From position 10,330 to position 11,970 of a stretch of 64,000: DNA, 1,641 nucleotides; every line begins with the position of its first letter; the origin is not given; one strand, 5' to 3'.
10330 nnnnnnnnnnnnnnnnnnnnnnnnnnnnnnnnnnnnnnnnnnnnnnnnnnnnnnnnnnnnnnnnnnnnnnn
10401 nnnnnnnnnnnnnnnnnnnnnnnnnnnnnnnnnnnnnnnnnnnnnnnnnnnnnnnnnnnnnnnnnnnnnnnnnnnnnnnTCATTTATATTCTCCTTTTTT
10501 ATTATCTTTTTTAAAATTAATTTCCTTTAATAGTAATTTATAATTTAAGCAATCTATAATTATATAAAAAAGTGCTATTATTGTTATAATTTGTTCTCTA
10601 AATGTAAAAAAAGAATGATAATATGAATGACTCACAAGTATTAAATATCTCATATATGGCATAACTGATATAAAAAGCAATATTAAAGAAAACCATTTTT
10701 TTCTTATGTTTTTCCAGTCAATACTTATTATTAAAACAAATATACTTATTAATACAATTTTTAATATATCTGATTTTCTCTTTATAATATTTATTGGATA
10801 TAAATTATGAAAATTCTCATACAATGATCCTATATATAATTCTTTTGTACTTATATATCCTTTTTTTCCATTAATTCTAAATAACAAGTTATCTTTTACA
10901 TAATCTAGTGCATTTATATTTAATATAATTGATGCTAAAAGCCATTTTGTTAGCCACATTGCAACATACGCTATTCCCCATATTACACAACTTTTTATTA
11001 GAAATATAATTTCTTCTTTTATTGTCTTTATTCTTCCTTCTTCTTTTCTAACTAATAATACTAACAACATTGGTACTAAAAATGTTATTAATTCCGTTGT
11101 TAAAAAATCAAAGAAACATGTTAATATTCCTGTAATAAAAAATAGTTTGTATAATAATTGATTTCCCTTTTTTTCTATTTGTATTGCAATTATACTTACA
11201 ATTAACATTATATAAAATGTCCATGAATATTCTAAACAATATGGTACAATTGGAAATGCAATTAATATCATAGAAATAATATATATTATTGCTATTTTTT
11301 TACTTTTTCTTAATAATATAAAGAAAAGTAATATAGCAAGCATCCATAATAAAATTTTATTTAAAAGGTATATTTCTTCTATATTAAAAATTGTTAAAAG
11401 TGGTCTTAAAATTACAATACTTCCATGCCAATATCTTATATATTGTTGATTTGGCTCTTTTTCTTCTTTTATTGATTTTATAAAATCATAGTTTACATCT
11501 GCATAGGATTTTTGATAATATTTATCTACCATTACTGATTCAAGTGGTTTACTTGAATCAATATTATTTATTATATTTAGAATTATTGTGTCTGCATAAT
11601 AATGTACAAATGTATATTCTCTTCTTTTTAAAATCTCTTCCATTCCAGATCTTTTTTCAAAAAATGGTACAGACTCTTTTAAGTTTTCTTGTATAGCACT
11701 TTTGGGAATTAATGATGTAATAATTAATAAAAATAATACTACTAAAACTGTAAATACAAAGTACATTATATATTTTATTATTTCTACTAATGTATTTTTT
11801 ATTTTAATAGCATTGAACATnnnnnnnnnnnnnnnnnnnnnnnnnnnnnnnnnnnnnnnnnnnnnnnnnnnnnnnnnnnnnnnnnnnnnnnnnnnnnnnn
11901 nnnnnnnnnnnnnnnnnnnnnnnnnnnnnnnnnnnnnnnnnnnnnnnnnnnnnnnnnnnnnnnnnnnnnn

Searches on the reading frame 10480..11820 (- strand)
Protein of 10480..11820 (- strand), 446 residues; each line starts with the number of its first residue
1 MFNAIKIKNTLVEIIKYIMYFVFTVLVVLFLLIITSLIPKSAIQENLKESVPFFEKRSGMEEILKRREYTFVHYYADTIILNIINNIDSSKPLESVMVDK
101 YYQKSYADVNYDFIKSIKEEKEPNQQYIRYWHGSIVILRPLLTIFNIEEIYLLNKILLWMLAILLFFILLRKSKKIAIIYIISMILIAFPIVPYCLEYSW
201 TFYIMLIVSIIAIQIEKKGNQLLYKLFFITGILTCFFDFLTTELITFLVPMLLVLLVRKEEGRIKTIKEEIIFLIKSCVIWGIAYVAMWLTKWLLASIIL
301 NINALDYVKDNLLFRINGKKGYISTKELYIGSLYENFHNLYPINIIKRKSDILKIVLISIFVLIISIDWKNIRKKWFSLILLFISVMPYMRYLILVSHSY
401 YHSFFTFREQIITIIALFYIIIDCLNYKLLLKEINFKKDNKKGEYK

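Call 13: search_protein_families(library=pfam, proteins=[window:10480-11820:-], max_evalue=0.01)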
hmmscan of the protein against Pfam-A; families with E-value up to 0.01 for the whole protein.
window:10480-11820:- (446 aa): 0 families

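Call 16: find_encoding_contigs(protein=window:10480-11820:-, flank=10000, max_places=10)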
Protein window:10480-11820:- (446 aa): 6 contigs read that carry it; 6 places shown.
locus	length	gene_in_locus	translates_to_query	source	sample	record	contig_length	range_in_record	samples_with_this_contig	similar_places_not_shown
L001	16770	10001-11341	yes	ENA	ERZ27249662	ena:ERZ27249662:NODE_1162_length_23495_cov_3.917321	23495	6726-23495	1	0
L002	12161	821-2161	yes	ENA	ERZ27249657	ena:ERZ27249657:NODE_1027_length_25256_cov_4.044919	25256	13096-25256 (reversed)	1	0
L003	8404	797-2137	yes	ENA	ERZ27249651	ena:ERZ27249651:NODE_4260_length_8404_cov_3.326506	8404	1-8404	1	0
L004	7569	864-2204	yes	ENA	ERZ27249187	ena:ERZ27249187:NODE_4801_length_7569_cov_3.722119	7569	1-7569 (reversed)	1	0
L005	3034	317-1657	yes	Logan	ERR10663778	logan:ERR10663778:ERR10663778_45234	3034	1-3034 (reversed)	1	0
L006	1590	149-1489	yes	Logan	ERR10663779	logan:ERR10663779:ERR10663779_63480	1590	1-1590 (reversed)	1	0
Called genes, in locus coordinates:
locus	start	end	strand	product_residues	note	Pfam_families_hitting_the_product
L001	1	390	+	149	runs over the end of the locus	PF00293:NUDIX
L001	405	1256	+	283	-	PF11449:ArsP_2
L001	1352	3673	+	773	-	PF12696:TraG-D_C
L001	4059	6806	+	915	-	PF00690:Cation_ATPase_N, PF00122:E1-E2_ATPase, PF00702:Hydrolase, PF13246:Cation_ATPase, PF12710:HAD (weak), PF00689:Cation_ATPase_C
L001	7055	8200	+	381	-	-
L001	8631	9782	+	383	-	-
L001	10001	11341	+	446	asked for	-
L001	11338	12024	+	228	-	PF00535:Glycos_transf_2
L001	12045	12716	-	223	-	PF00578:AhpC-TSA, PF08534:Redoxin, PF10417:1-cysPrx_C (weak)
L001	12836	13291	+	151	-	-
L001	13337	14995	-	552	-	PF05833:NFACT_N, PF05670:NFACT-R_1, PF18297:NFACT-R_2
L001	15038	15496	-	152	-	PF01551:Peptidase_M23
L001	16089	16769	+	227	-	?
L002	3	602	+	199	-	?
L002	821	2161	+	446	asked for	-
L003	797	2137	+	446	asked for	-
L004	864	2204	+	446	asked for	-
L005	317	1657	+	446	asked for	-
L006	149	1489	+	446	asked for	-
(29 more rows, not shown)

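Call 43: search_protein_families(library=ncbifam, proteins=[window:10480-11820:-], max_evalue=0.01)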
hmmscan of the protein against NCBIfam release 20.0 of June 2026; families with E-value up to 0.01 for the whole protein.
window:10480-11820:- (446 aa): 0 families
